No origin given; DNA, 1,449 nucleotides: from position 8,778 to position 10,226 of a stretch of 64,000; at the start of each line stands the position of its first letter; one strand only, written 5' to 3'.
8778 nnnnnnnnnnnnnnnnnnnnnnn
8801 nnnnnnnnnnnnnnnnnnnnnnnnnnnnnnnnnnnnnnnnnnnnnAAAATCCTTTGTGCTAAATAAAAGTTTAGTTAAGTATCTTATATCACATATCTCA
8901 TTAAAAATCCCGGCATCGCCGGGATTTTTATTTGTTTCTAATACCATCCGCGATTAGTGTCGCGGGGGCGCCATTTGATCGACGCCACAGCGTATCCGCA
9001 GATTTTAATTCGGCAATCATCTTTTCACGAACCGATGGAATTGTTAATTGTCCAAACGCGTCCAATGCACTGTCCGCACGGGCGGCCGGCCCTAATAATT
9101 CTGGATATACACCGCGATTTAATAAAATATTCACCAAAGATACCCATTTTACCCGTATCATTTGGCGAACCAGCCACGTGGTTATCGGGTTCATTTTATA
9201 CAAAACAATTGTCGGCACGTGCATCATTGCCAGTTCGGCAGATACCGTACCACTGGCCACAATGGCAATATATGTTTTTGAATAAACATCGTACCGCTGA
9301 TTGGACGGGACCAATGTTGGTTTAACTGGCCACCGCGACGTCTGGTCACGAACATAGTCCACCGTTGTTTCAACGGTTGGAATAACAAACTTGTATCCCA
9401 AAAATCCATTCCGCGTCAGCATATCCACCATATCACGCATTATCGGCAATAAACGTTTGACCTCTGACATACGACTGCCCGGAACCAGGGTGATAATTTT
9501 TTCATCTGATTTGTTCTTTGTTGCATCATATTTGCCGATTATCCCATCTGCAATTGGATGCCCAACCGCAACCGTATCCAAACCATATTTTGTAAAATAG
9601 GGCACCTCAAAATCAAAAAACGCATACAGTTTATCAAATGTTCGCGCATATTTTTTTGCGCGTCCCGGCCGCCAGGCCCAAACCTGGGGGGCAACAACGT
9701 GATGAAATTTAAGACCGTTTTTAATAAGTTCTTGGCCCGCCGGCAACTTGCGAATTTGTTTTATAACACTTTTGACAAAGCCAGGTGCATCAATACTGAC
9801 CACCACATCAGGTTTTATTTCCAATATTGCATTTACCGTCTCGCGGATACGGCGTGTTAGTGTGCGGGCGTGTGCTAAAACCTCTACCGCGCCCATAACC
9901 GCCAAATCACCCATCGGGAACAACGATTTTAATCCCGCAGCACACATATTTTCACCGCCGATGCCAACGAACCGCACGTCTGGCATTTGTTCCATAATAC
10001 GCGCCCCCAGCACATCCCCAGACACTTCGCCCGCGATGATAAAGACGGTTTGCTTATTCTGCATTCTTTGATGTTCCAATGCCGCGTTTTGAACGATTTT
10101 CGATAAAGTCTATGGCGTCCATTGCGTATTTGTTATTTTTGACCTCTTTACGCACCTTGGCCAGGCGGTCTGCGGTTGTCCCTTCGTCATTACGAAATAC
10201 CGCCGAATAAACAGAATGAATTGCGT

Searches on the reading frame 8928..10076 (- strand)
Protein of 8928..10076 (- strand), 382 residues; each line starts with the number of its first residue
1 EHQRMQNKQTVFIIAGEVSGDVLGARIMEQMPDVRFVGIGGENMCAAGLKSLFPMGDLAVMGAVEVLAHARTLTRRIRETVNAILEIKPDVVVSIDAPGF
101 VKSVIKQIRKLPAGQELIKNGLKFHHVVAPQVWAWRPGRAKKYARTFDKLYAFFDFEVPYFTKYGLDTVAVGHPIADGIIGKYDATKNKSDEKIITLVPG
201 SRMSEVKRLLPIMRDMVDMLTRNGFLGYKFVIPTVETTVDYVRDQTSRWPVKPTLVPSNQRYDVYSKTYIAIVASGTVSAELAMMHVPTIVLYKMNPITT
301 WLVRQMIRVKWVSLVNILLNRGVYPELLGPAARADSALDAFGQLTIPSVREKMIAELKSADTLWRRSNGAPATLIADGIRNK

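Call 7: search_protein_families(library=ncbifam, proteins=[window:8928-10076:-], max_evalue=1)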
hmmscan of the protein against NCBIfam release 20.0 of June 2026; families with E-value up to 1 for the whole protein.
window:8928-10076:- (382 aa): 6 families
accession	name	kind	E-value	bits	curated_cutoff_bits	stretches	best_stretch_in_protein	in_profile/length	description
TIGR00215.1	lpxB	equivalog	3.4e-63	213.8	190.25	1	6-340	4-341/382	lipid-A-disaccharide synthase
NF002173.0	PRK01021.1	equivalog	1.3e-48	165.9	1033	1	7-330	225-553/610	lipid-A-disaccharide synthase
TIGR03492.1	TIGR03492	hypoth_equivalog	0.00014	20.7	219.2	1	163-223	177-236/396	lipid-A-disaccharide synthase-related protein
TIGR03590.1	PseG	equivalog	0.02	14.5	153.55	1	228-292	203-267/280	UDP-2,4-diacetamido-2,4,6-trideoxy-beta-L-altropyranose hydrolase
TIGR01163.1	rpe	equivalog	0.024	14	212.6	1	158-244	73-158/211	ribulose-phosphate 3-epimerase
NF002636.0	PRK02304.1-5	equivalog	0.063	12.8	125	1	64-102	30-68/176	adenine phosphoribosyltransferase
